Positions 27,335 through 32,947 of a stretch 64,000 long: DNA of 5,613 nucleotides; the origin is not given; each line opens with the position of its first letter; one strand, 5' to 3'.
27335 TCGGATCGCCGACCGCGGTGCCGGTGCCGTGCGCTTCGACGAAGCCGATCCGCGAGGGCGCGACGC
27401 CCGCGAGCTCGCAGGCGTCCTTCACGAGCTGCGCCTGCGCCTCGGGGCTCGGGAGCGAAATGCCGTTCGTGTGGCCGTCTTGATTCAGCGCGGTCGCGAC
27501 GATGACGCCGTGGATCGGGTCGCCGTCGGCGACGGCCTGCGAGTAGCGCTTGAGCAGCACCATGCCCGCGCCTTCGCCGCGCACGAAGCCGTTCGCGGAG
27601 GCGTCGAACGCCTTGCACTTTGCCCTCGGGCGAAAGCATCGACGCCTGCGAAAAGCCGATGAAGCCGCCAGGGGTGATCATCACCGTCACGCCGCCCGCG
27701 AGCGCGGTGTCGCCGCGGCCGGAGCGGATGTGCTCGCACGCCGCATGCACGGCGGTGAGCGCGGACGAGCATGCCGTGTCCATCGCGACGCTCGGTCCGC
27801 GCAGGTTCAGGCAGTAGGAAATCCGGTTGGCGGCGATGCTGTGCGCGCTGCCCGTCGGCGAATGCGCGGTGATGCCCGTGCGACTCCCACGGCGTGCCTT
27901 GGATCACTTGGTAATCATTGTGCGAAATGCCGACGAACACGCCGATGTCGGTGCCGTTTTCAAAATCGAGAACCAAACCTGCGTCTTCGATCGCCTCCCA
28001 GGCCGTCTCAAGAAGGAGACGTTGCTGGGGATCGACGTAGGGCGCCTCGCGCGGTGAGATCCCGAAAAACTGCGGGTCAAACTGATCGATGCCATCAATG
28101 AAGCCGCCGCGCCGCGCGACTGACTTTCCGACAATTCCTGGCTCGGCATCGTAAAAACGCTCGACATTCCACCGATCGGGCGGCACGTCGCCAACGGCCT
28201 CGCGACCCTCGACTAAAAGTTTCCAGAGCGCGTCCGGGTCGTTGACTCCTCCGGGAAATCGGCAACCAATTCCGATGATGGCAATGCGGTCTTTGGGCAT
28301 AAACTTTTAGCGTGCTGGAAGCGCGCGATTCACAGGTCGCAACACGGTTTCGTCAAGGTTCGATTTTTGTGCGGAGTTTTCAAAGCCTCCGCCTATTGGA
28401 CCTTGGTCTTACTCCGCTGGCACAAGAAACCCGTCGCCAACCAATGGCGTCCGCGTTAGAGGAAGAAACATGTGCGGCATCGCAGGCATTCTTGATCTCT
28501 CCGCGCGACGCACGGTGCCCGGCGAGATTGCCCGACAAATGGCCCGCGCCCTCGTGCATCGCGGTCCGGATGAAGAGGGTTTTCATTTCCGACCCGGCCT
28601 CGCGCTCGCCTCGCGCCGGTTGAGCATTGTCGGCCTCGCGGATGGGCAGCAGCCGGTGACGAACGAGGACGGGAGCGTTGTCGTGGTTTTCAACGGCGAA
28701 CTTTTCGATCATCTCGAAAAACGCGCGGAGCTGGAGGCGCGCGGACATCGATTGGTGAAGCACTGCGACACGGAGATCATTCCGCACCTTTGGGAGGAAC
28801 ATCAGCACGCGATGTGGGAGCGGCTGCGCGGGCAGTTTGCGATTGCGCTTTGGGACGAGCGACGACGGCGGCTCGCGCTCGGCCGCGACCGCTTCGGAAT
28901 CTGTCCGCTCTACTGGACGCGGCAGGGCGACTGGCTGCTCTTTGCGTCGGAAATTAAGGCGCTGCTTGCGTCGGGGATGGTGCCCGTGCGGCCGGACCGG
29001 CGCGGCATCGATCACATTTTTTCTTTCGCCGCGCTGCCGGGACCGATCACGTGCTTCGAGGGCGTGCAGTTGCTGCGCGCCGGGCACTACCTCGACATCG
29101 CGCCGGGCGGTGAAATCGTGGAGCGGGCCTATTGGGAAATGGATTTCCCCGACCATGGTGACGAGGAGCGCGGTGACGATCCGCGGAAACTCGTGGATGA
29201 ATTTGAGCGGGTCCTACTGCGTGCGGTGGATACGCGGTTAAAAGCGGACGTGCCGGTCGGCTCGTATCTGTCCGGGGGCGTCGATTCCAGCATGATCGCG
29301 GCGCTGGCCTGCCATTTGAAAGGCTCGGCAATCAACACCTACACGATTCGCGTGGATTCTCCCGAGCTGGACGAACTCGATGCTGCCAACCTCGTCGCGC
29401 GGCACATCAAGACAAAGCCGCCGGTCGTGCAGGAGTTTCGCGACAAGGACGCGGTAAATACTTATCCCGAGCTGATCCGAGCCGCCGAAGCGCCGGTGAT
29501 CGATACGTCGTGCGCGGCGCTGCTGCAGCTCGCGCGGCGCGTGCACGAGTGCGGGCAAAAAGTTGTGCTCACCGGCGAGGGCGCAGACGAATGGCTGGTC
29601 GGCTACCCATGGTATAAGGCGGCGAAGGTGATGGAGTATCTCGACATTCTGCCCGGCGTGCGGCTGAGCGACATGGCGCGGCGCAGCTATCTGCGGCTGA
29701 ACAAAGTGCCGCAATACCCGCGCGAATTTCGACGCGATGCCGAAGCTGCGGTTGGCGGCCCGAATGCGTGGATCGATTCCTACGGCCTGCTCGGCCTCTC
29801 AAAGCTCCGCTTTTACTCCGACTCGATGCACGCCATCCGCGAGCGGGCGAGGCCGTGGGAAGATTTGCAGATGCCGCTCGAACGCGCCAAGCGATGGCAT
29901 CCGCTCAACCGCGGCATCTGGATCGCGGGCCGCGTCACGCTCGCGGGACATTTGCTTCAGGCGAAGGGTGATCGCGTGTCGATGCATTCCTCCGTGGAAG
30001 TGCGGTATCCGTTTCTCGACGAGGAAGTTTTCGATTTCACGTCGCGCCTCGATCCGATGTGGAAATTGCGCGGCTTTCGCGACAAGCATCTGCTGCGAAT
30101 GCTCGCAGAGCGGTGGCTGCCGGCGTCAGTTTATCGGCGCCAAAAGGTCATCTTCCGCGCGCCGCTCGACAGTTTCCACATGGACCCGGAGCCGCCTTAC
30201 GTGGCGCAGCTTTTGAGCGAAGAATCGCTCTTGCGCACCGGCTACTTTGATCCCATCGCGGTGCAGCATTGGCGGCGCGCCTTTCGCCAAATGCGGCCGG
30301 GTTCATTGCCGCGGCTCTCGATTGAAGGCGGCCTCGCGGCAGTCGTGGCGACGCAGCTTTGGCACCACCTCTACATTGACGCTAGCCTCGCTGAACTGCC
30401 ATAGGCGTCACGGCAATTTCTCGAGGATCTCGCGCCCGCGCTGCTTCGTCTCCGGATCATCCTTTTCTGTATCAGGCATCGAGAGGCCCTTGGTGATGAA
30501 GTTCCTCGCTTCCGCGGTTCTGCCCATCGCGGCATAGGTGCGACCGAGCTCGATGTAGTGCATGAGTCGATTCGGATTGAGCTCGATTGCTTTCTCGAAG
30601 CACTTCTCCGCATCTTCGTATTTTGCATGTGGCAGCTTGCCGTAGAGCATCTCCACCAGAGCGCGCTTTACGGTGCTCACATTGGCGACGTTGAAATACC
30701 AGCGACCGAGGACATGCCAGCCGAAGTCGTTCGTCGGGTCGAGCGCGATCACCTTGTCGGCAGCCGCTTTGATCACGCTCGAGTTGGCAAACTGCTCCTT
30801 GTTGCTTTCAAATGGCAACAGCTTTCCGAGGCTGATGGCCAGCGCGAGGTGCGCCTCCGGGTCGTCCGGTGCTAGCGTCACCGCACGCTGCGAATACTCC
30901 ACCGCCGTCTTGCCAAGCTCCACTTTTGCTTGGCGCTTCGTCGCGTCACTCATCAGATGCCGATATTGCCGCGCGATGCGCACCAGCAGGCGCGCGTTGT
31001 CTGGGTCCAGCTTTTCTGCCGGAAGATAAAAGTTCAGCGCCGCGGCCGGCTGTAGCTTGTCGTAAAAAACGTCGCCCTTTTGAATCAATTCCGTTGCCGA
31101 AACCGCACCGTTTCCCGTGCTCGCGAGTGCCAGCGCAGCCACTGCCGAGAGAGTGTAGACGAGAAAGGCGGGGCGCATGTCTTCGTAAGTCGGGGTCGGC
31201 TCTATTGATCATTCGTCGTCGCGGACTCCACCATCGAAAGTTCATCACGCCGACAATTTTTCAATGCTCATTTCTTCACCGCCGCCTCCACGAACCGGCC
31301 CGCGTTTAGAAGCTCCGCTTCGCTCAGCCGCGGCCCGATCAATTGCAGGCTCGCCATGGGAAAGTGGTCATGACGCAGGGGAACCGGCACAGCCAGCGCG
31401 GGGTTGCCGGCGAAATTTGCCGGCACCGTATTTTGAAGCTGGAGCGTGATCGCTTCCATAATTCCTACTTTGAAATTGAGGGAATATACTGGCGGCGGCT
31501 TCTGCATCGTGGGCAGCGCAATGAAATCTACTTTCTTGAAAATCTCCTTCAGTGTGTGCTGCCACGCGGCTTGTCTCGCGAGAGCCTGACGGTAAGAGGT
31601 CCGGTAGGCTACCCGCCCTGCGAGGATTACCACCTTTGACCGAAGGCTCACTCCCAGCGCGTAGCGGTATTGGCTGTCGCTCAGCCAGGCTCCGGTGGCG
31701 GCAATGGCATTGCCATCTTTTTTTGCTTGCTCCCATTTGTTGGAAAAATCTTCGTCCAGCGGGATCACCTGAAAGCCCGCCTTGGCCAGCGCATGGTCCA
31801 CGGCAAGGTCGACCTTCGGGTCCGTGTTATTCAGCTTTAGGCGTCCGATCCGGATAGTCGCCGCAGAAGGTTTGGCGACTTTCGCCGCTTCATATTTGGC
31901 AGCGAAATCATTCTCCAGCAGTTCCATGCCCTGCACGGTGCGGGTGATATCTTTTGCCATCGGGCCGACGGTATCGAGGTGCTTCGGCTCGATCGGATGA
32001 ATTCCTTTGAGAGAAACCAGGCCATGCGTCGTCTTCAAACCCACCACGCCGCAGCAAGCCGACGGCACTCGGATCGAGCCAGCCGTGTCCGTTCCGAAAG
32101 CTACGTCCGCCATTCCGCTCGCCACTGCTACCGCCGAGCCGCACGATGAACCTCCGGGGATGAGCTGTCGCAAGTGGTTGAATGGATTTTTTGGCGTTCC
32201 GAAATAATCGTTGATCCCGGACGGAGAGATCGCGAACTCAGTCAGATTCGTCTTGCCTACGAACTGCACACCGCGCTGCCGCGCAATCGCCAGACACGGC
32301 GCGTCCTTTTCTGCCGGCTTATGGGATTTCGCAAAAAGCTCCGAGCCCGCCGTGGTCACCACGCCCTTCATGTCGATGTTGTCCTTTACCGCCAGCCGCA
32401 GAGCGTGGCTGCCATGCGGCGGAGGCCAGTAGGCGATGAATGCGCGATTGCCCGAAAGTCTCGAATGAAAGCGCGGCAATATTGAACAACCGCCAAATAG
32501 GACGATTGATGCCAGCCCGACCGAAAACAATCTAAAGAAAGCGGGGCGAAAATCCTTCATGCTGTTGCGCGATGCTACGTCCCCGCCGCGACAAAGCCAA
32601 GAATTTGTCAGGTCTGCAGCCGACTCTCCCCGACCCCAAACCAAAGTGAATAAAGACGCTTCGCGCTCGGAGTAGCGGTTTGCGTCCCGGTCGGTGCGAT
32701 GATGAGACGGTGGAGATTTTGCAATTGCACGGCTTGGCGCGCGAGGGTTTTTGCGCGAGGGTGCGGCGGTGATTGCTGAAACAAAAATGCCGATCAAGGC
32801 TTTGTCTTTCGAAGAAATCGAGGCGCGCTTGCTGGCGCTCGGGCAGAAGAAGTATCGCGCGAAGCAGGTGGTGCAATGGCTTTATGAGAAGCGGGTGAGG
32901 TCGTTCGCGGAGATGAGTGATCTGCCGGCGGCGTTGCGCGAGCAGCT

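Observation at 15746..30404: Six-gene operon: fully reducing C-methylating type I PKS, free-standing condensation enzyme, membrane desaturase and a LolA-like/MacB-type export module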

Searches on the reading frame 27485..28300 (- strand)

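Call 4: search_protein_families(library=pfam, proteins=[window:27485-28300:-])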
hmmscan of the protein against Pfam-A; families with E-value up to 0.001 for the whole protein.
window:27485-28300:- (271 aa): 1 family
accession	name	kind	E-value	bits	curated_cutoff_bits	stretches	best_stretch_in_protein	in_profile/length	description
PF00109.32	ketoacyl-synt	-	4.2e-45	154.8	20.8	1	4-133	2-130/252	Beta-ketoacyl synthase, N-terminal domain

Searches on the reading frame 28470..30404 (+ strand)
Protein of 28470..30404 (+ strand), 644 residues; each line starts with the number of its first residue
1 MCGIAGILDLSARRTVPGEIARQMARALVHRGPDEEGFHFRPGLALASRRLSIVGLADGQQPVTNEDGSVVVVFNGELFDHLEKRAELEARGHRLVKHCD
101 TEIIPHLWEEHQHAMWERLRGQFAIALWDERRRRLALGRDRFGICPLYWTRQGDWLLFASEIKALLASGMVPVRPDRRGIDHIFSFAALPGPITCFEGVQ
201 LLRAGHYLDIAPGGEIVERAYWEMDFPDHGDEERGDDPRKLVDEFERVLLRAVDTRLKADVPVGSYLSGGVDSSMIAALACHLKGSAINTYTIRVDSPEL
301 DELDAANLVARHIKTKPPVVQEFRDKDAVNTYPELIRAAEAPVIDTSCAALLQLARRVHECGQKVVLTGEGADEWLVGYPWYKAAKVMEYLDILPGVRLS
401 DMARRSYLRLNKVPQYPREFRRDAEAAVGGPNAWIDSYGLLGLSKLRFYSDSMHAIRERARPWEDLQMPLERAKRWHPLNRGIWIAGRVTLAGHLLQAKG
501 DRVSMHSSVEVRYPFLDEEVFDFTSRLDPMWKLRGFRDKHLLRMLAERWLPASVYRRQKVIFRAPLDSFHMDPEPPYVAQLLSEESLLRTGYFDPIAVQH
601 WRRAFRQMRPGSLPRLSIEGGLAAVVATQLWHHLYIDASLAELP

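Call 4: search_protein_families(library=pfam, proteins=[window:28470-30404:+])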
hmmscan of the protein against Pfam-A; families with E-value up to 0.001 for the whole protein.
window:28470-30404:+ (644 aa): 3 families
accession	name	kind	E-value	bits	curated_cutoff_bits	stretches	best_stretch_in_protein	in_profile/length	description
PF00733.27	Asn_synthase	-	3.3e-71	241.2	21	1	245-631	2-352/354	Asparagine synthase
PF13537.11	GATase_7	-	9.9e-41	139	25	1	49-167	2-123/123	Glutamine amidotransferase domain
PF13522.11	GATase_6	-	1.9e-31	109.3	27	1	33-161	1-130/130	Glutamine amidotransferase domain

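Call 15: search_protein_families(library=ncbifam, proteins=[window:28470-30404:+], max_evalue=0.00001)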
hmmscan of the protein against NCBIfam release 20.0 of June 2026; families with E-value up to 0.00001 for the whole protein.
window:28470-30404:+ (644 aa): 9 families
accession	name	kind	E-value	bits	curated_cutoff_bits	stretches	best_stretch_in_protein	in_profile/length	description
TIGR01536.1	asn_synth_AEB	equivalog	8.4e-124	414.4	267.1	1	2-562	1-517/517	asparagine synthase (glutamine-hydrolyzing)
TIGR03108.1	eps_aminotran_1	hypoth_equivalog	6.1e-118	395.2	816.9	1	1-601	1-600/628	XrtA/PEP-CTERM system amidotransferase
TIGR03104.1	trio_amidotrans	equivalog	2.6e-87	293.5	570.1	1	1-385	1-386/589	N-acetylglutaminylglutamine amidotransferase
NF006949.0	PRK09431.1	equivalog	1.1e-78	265.2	499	3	1-167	1-167/554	asparagine synthase B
NF033535.1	lass_lactam_cya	exception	7.6e-52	176.7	525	1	1-375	1-375/668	lasso peptide isopeptide bond-forming cyclase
NF033561.1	macrolact_Ik_Al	subfamily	5.9e-19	68.1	300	1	118-558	78-488/561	albusnodin/ikarugamycin family macrolactam cyclase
TIGR01135.1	glmS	equivalog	3.4e-09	35.7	418.05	1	62-167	86-199/607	glutamine--fructose-6-phosphate transaminase (isomerizing)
NF001484.0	PRK00331.1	subfamily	2.6e-08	32.7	381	1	62-167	87-200/601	isomerizing glutamine--fructose-6-phosphate transaminase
TIGR01134.1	purF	equivalog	7.7e-08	32.1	350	1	58-166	82-200/432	amidophosphoribosyltransferase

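Call 41: find_related_loci(query=window:28470-30404:+, collection=metagenome_contigs, flank=10000)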
Query window:28470-30404:+ (644 aa) in metagenome_contigs; peptide patterns used: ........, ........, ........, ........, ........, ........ (x = any residue, [..] = any of these).
337 stretches matched a pattern; 295 encode a relative of the query (tblastn E <= 1e-3); the best 80 are kept; 80 distinct loci.
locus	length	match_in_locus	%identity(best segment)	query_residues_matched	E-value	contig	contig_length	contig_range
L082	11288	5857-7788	90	1-644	0e+0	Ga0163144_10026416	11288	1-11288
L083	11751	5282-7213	89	1-644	0e+0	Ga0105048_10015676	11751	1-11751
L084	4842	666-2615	87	1-644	0e+0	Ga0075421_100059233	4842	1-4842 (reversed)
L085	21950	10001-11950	87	1-644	0e+0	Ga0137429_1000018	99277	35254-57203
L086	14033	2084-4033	86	1-644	0e+0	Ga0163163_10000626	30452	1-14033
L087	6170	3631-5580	86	1-644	0e+0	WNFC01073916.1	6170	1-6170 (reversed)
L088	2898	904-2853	86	1-644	0e+0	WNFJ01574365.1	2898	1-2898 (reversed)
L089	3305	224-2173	86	1-644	0e+0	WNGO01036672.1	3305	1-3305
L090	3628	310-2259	86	1-644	0e+0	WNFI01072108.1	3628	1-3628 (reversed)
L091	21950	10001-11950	86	1-644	0e+0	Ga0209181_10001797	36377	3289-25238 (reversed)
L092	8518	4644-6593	86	1-644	0e+0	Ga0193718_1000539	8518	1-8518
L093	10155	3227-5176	86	1-644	0e+0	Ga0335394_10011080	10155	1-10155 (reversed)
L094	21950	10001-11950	86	1-644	0e+0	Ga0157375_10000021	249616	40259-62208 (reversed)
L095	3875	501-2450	85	1-644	0e+0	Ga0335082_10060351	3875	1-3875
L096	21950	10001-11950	85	1-644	0e+0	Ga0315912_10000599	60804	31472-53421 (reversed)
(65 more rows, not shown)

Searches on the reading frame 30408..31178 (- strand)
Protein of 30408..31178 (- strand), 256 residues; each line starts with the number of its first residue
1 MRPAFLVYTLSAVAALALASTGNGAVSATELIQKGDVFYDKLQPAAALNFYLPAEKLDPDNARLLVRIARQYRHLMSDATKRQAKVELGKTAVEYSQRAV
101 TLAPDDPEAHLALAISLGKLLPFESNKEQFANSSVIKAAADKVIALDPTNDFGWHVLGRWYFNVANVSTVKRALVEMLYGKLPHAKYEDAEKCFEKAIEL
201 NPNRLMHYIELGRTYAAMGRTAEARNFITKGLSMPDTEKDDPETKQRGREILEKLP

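Call 28: search_protein_families(library=pfam, proteins=[window:30408-31178:-], max_evalue=0.00001)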
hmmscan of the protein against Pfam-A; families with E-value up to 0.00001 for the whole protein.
window:30408-31178:- (256 aa): 10 families
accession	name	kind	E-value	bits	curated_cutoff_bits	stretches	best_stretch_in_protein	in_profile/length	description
PF21033.3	RMD1-3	-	3.9e-17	62.7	26.7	1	63-244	40-222/235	Regulator of microtubule dynamics protein 1-3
PF13431.12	TPR_17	-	8.5e-16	57.3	24.4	0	193-225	1-33/34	Tetratricopeptide repeat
PF13414.12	TPR_11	-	5.9e-13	48.7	26.8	0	186-219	9-42/42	TPR repeat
PF13428.12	TPR_14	-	4.9e-11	42.6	23.5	0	90-114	18-42/44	Tetratricopeptide repeat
PF13181.12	TPR_8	-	1.5e-10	40.8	25.7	0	186-203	16-33/34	Tetratricopeptide repeat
PF00515.34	TPR_1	-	1.3e-09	37.9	27.8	0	186-203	16-33/34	Tetratricopeptide repeat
PF07719.23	TPR_2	-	1.7e-09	37.5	27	0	186-203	16-33/34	Tetratricopeptide repeat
PF14559.12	TPR_19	-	1.3e-08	35.5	25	0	186-230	6-50/68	Tetratricopeptide repeat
PF13424.12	TPR_12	-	5.9e-06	26.8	30.1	0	186-234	18-74/77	Tetratricopeptide repeat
PF13432.12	TPR_16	-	6.4e-06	27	32.7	0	186-225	12-51/65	Tetratricopeptide repeat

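Call 45: search_protein_families(library=ncbifam, proteins=[window:30408-31178:-], max_evalue=0.00001)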
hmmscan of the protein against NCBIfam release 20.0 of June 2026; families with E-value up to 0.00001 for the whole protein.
window:30408-31178:- (256 aa): 3 families
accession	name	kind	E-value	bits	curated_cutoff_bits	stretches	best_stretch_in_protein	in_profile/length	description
TIGR02552.1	LcrH_SycD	equivalog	1.1e-07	31.6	104.8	0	186-254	67-135/136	SycD/LcrH family type III secretion system chaperone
NF040959.1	MamA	equivalog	9.4e-07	28.5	200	0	186-234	154-202/204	magnetosome protein MamA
TIGR02521.1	type_IV_pilW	equivalog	3.7e-06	26.7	154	0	91-230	49-194/234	type IV pilus biogenesis/stability protein PilW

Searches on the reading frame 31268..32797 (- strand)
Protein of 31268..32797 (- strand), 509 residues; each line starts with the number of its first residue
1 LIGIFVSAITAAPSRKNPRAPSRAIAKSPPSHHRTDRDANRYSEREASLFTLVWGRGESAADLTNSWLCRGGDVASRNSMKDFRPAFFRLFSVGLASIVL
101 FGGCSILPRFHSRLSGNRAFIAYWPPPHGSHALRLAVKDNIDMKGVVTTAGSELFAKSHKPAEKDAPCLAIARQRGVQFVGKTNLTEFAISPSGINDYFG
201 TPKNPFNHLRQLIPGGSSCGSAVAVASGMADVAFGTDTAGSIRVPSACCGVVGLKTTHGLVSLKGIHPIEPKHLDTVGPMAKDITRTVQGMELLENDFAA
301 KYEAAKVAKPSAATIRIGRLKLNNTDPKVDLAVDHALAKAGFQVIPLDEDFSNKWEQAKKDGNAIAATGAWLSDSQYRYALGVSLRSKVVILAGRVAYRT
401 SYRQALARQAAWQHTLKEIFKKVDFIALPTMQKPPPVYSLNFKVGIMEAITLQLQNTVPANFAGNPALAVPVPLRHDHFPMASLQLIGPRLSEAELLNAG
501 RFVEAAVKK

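Call 28: search_protein_families(library=pfam, proteins=[window:31268-32797:-], max_evalue=0.00001)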
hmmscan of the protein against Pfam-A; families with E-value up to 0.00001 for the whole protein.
window:31268-32797:- (509 aa): 1 family
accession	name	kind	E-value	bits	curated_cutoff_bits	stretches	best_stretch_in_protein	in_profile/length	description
PF01425.27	Amidase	-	5.4e-68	230.5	27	1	135-497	52-445/445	Amidase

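Call 45: search_protein_families(library=ncbifam, proteins=[window:31268-32797:-], max_evalue=0.00001)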
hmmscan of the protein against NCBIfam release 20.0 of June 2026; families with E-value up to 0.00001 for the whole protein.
window:31268-32797:- (509 aa): 26 families (the best 25 are shown)
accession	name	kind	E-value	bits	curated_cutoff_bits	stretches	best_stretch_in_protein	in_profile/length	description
NF006169.0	PRK08310.1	equivalog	2.1e-62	211.8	391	1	132-505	28-392/395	amidase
NF005460.0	PRK07056.1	subfamily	6.2e-57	193.5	447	1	133-508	77-454/457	amidase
NF004766.0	PRK06102.1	equivalog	1.9e-55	188.8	559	1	135-508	77-452/455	amidase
TIGR00132.1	gatA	equivalog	4.7e-54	183.9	481.1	2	134-288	62-211/466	Asp-tRNA(Asn)/Glu-tRNA(Gln) amidotransferase subunit GatA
NF005688.0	PRK07488.1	equivalog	8.4e-50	170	532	1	133-508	78-467/474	indoleacetamide hydrolase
NF006043.0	PRK08186.1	subfamily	2.5e-47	161.6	487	1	134-506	73-447/600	allophanate hydrolase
NF004622.0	PRK05962.1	equivalog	2.6e-47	161.6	463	1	136-508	59-429/431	amidase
TIGR02715.1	amido_AtzE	subfamily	1.6e-45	155.9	425.75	1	133-504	68-445/452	AtzE family amidohydrolase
NF004815.0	PRK06169.1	equivalog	3.6e-45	154.4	506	1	135-507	80-459/471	amidase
NF006631.0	PRK09201.1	equivalog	1e-44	153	461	1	135-504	77-452/466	AtzE family amidohydrolase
TIGR02713.1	allophanate_hyd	equivalog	6.3e-44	150.4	511.05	1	134-504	36-410/563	allophanate hydrolase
NF005686.0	PRK07486.1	subfamily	7.1e-43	147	465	2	131-292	81-238/486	amidase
NF009119.0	PRK12470.1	equivalog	1.7e-42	146.1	498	1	133-507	76-452/462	amidase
NF005565.0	PRK07235.1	subfamily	3e-40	138.4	545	1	134-285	92-238/506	amidase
NF005687.0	PRK07487.1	subfamily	9.3e-40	136.8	428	1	131-507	74-456/468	amidase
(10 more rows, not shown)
